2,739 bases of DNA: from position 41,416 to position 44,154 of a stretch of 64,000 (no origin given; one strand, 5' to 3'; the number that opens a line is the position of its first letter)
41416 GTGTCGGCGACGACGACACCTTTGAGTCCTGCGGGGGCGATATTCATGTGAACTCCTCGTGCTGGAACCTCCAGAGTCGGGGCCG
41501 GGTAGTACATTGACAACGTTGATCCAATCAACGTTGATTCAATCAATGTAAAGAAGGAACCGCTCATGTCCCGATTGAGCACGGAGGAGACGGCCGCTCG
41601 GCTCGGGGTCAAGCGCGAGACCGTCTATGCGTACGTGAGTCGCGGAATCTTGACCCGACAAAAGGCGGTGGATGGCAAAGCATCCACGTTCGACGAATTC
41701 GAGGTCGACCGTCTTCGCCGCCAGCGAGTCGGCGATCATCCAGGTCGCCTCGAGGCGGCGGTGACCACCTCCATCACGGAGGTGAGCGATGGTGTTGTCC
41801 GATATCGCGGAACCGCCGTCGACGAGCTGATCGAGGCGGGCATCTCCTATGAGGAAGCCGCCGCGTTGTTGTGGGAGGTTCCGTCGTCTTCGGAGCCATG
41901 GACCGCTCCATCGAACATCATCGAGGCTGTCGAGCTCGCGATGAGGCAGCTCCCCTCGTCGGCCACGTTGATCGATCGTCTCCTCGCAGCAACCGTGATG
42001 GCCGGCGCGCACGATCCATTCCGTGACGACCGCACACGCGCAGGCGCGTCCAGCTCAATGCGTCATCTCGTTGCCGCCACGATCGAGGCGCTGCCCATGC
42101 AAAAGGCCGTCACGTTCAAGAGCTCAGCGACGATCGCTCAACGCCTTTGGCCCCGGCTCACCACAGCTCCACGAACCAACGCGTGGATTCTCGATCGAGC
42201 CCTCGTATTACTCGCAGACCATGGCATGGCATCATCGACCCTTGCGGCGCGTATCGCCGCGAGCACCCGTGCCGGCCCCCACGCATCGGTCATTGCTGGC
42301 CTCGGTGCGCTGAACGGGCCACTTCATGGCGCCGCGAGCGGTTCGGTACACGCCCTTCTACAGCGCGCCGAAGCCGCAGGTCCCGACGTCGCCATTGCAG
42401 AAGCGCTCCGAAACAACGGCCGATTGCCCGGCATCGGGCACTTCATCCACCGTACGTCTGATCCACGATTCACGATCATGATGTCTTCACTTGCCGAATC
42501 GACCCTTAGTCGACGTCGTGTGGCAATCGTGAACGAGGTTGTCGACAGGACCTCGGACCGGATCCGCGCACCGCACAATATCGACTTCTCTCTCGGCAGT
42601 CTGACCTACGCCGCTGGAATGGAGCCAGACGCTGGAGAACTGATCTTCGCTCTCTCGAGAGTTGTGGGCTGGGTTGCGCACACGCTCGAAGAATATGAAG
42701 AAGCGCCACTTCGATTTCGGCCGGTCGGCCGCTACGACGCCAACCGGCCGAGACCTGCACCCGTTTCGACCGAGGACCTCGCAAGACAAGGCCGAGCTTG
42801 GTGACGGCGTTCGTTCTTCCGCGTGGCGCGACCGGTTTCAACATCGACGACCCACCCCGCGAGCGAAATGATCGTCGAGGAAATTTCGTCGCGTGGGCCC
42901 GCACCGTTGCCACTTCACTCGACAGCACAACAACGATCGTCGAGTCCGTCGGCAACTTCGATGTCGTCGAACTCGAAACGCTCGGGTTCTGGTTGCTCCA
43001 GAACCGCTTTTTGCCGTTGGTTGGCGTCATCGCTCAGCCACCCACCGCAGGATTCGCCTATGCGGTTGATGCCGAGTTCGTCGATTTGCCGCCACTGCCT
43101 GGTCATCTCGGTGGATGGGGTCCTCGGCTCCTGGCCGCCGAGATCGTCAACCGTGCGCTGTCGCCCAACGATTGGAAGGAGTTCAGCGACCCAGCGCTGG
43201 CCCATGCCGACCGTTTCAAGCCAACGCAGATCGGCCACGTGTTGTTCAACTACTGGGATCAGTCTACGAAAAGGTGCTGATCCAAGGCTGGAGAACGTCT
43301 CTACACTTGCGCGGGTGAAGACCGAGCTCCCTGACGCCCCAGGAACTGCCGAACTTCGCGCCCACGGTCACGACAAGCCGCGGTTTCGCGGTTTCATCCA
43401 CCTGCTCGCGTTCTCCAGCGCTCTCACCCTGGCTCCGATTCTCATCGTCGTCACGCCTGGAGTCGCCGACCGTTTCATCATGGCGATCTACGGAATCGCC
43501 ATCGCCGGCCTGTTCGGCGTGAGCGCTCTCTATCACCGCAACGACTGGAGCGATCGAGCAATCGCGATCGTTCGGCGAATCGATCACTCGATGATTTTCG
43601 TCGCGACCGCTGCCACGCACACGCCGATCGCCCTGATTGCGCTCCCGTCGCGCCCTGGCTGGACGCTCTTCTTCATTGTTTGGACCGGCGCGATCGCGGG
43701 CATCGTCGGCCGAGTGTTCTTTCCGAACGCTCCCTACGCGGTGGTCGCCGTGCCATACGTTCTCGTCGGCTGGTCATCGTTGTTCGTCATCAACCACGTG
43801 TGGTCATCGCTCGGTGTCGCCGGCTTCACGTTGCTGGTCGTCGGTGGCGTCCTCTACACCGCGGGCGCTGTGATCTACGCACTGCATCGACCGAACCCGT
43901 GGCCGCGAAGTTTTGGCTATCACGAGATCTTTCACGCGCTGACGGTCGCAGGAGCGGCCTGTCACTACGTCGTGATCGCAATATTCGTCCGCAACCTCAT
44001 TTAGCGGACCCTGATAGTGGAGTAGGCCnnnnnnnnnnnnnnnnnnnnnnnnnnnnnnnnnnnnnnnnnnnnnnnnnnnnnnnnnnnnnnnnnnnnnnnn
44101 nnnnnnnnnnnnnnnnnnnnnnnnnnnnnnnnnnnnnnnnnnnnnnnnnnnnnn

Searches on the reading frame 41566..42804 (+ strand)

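Call 75: search_protein_families(library=pfam, proteins=[window:41566-42804:+], max_evalue=0.00001)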
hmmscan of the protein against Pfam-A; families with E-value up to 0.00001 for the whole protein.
window:41566-42804:+ (412 aa): 2 families
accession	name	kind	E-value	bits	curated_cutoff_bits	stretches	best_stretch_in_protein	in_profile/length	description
PF00285.26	Citrate_synt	-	3.1e-57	194.7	27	1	64-381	6-352/357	Citrate synthase, C-terminal domain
PF12728.13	HTH_17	-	6.7e-07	29.9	27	0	4-50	2-46/51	Helix-turn-helix domain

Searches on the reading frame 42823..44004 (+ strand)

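Call 75: search_protein_families(library=pfam, proteins=[window:42823-44004:+], max_evalue=0.00001)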
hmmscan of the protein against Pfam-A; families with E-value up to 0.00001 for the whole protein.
window:42823-44004:+ (393 aa): 1 family
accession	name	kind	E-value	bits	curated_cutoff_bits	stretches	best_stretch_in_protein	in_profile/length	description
PF03006.26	HlyIII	-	7e-42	144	26.2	1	185-382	5-224/224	Haemolysin-III related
